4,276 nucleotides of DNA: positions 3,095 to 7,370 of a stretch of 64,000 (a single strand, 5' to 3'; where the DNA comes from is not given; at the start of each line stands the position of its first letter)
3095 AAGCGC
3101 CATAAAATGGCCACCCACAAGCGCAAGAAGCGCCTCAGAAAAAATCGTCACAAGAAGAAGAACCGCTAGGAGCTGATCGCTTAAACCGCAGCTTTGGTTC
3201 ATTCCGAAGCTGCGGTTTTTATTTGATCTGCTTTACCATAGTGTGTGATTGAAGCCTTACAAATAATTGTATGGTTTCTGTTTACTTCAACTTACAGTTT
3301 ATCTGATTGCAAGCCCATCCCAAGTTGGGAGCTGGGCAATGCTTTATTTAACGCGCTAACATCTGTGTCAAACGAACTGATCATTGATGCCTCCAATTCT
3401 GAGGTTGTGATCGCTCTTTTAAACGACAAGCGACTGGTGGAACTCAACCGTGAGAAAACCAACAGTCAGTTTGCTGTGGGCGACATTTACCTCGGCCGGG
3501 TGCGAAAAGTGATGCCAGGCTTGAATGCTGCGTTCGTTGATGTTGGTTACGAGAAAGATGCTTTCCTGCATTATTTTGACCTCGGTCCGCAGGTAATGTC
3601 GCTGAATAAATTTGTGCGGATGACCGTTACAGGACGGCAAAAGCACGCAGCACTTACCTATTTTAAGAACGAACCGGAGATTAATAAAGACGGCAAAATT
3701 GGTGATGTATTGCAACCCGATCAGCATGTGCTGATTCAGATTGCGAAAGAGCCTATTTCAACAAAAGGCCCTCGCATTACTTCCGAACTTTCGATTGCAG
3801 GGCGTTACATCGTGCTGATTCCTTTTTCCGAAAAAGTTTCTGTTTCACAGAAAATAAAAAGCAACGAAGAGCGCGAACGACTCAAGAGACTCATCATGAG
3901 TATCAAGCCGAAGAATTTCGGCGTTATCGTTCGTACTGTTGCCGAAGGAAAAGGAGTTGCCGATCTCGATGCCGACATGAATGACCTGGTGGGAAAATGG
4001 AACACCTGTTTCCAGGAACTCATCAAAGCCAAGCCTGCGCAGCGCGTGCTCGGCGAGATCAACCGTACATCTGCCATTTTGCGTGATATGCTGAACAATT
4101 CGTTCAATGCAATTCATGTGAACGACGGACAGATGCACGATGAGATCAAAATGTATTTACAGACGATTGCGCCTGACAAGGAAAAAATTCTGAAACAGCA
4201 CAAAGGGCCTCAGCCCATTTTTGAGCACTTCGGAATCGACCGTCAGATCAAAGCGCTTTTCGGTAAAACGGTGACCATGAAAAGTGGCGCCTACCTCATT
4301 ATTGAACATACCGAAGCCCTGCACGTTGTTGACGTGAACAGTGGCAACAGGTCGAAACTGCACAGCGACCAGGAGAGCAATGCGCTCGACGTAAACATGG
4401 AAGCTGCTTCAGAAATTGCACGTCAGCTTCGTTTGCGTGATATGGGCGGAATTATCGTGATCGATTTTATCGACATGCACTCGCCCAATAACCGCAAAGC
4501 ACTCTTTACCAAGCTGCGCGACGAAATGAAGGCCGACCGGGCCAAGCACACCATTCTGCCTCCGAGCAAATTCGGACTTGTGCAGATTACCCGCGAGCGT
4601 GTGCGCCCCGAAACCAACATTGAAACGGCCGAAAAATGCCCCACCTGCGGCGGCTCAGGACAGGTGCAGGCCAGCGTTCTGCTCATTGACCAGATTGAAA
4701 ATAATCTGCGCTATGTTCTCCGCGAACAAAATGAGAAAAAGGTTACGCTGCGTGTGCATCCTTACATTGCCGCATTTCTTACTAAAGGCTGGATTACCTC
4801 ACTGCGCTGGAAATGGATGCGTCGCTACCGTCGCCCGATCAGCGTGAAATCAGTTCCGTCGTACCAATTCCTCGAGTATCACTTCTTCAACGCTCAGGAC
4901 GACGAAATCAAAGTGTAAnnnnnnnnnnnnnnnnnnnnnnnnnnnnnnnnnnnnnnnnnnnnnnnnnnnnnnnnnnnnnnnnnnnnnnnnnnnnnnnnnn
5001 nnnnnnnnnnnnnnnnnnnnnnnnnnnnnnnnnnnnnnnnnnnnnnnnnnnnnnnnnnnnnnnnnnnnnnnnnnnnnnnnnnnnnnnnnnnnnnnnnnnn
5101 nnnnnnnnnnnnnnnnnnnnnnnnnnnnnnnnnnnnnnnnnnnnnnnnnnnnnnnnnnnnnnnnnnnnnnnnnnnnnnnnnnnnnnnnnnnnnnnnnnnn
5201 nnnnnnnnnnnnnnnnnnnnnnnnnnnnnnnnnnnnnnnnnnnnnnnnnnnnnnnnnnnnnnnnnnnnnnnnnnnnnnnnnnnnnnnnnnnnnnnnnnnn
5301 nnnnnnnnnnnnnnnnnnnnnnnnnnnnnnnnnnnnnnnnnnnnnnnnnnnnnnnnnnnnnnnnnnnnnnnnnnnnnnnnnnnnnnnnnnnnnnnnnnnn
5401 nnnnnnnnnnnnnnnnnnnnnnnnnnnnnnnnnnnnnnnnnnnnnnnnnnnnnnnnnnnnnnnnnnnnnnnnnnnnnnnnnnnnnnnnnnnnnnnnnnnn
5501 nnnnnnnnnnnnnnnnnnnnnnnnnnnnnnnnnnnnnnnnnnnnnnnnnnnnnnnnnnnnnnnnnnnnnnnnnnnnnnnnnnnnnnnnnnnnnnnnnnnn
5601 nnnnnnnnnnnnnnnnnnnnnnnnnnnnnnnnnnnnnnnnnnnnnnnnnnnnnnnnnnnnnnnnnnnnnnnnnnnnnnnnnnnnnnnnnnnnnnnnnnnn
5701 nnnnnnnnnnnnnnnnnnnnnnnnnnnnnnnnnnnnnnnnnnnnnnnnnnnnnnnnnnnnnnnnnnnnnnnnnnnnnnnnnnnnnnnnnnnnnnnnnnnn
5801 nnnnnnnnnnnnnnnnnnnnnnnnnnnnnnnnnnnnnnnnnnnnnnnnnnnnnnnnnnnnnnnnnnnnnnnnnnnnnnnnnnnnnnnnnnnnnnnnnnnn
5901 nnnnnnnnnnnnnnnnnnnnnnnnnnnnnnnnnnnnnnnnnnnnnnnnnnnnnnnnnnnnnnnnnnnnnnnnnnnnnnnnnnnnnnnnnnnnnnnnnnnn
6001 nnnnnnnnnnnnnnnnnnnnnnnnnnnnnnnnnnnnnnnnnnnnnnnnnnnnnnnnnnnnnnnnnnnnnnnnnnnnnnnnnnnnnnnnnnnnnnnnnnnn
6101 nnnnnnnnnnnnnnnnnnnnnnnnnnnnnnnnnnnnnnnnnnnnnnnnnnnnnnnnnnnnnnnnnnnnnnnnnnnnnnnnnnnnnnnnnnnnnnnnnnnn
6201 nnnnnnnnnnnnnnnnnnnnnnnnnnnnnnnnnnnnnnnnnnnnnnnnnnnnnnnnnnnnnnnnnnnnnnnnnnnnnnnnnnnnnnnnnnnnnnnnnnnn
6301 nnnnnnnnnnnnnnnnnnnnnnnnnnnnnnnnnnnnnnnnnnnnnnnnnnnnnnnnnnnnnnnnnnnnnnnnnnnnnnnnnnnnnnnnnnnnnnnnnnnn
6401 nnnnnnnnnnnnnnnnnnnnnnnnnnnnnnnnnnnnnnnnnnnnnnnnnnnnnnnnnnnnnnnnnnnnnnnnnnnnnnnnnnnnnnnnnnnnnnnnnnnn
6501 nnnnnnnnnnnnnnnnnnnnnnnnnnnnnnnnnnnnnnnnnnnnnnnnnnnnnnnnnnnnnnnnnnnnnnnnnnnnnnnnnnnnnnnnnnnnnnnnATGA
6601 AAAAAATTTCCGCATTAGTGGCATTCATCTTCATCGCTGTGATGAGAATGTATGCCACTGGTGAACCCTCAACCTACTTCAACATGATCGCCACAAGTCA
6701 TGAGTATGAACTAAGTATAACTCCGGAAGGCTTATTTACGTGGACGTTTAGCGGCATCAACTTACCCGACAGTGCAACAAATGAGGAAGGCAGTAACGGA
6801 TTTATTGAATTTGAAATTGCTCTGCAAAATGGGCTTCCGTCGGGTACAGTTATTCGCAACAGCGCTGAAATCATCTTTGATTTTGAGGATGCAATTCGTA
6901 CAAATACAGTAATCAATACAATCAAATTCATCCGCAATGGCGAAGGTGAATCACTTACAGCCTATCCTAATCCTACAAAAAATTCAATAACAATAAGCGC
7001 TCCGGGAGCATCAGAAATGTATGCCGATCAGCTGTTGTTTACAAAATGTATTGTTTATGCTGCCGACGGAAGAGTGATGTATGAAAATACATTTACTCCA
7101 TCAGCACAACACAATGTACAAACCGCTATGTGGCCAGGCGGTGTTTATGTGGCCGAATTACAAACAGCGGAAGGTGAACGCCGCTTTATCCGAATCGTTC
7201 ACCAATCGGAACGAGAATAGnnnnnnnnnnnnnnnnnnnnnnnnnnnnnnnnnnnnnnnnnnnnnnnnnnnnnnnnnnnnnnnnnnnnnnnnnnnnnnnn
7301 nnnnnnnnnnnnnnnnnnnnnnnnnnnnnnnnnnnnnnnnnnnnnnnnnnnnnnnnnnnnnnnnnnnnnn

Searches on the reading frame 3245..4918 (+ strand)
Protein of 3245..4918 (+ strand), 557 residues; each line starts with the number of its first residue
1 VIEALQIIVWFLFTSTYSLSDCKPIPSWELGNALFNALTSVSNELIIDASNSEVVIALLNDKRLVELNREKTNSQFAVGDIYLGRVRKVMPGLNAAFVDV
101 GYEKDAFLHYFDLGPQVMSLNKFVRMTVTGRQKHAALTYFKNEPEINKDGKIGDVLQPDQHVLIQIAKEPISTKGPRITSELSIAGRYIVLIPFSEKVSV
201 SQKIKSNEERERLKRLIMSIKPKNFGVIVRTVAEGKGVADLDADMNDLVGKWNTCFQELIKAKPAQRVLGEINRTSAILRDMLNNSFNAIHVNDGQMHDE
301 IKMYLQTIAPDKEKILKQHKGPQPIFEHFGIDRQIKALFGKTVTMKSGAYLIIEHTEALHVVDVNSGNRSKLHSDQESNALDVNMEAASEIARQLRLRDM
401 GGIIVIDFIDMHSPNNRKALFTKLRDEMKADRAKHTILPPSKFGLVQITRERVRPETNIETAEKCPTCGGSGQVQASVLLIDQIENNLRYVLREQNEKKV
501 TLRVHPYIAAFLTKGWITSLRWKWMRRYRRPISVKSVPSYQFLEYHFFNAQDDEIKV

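Call 4: search_protein_families(library=pfam, proteins=[window:3245-4918:+], max_evalue=0.1)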
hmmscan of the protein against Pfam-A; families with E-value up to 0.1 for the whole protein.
window:3245-4918:+ (557 aa): 4 families
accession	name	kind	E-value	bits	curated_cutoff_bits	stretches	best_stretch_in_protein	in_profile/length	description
PF10150.14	RNase_E_G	-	2e-96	323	25.5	1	183-453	1-270/270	Ribonuclease E/G family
PF20833.2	RNase_E_G_Thio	-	0.02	15.5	26.8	0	464-513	1-50/86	RNase E/G, Thioredoxin-like domain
PF19823.4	DUF6305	-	0.03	14.4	25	1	189-232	47-90/154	Domain of unknown function (DUF6305)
PF00575.29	S1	-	0.037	14.9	22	0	76-110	2-34/74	S1 RNA binding domain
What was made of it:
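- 3245..4918 (+): rng (RNase E/G family). This is the maximal ORF; gene callers use starts giving 517-557 aa. PF10150 E=2e-96 (call 4).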

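Call 9: find_related_loci(query=window:3356-4915:+, collection=genome_contigs, flank=8000)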
Query window:3356-4915:+ (520 aa) in genome_contigs; peptide patterns used: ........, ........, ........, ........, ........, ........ (x = any residue, [..] = any of these).
600 stretches matched a pattern (row limit reached: there are more); 597 encode a relative of the query (tblastn E <= 1e-3); the best 80 are kept; 80 distinct loci.
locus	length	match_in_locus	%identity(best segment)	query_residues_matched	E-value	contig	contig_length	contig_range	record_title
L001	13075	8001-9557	85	3-520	0e+0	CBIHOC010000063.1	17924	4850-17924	MAG TPA_asm: uncultured Chryseobacterium sp. isolate SRR18156182_binner12_Refined_23 genome assembly, contig: ERZ2733683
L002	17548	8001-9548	73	4-520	0e+0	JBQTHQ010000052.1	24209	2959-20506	MAG: Bacteroidota bacterium isolate SAW253 c_000000331254, whole genome shotgun sequence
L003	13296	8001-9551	71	4-520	0e+0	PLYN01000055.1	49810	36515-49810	MAG: Bacteroidetes bacterium isolate palsa_966 73.20120700_P3D.266_contig_39889, whole genome shotgun sequence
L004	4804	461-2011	68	4-520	0e+0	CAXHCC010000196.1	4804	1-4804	MAG TPA_asm: uncultured bacterium isolate SRR12479997_concoct_11 genome assembly, contig: ERZ4874515.1036, whole genome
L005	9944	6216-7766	67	1-518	0e+0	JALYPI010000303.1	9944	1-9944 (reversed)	MAG: Bacteroidota bacterium isolate MDV bin33 SD1454-56_k127_335064, whole genome shotgun sequence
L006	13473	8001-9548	65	4-520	0e+0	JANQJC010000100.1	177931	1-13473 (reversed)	MAG: Flavobacteriales bacterium isolate PL25a_bin.101 k99_1373283, whole genome shotgun sequence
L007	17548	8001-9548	67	4-520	0e+0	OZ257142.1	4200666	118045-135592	MAG: Bacteroidia bacterium isolate f8844648-92d0-4f52-a419-15c143df4b1a genome assembly, chromosome: 1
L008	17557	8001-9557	65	1-518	0e+0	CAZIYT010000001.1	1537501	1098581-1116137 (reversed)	MAG TPA_asm: uncultured Flavobacterium sp. isolate SRP193066_co1_59 genome assembly, contig: NODE_2_length_1537501_cov_5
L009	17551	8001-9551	67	4-520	0e+0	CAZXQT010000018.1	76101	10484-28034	MAG TPA_asm: uncultured Lentimicrobium sp. isolate SRP192927_co5_943 genome assembly, contig: NODE_170_length_76101_cov_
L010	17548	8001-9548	67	4-520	0e+0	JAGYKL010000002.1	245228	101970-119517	MAG: Bacteroidia bacterium isolate M30B66 2, whole genome shotgun sequence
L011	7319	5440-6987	65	4-518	0e+0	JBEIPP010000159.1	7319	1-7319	MAG: Flavobacteriales bacterium isolate Sample-106-S6-bin-64 Sample_106_S6-bin_64-k141_801758, whole genome shotgun sequ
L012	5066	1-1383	72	60-520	0e+0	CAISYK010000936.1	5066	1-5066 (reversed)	MAG: uncultured Bacteroidetes bacterium isolate Kiruna_bin-08168 genome assembly, contig: bin-08168:0936/1288, whole gen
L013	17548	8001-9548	65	1-517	0e+0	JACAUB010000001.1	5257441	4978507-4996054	MAG: Bacteroidetes bacterium isolate Cfx3-03 MAG03_1, whole genome shotgun sequence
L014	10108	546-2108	64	3-520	0e+0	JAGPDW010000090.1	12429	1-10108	MAG: Bacteroidia bacterium isolate Gw_SlAct_bin_424 Gw_SlAct_14657_length_12429_cov_7.838725, whole genome shotgun seque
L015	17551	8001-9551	62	3-520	0e+0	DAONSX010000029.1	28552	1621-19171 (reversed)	MAG TPA_asm: Bacteroidales bacterium isolate AMR_MDS_4267 NODE_1788_length_28552_cov_125.791873, whole genome shotgun se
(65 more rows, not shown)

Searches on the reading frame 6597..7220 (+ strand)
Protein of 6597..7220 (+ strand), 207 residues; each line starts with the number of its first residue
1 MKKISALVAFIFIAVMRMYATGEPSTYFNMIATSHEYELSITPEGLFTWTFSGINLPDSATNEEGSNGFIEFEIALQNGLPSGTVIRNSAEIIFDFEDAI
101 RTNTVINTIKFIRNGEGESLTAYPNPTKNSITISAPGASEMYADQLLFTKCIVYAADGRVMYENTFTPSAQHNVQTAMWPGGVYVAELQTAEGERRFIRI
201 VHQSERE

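Call 4: search_protein_families(library=pfam, proteins=[window:6597-7220:+], max_evalue=0.1)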
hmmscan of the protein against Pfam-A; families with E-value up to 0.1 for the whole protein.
window:6597-7220:+ (207 aa): 2 families
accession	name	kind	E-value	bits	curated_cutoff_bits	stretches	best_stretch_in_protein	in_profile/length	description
PF24595.1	DUF7619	-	1.1e-22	81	27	1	27-108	53-133/133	Domain of unknown function (DUF7619)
PF18962.6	Por_Secre_tail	-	8.3e-06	26.5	27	1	123-193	2-67/75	Secretion system C-terminal sorting domain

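Call 73: search_protein_families(library=ncbifam, proteins=[window:6597-7217:+], max_evalue=0.01)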
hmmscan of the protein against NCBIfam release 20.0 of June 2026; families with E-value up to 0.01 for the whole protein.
window:6597-7217:+ (207 aa): 2 families
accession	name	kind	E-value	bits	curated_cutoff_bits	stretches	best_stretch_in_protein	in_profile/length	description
TIGR04183.1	Por_Secre_tail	domain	5.6e-07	29.5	23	1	123-200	2-69/72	T9SS type A sorting domain-containing protein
NF038113.1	T9SSA_dep_M36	equivalog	1.8e-05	23.1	885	1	114-192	790-859/869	T9SS-dependent M36 family metallopeptidase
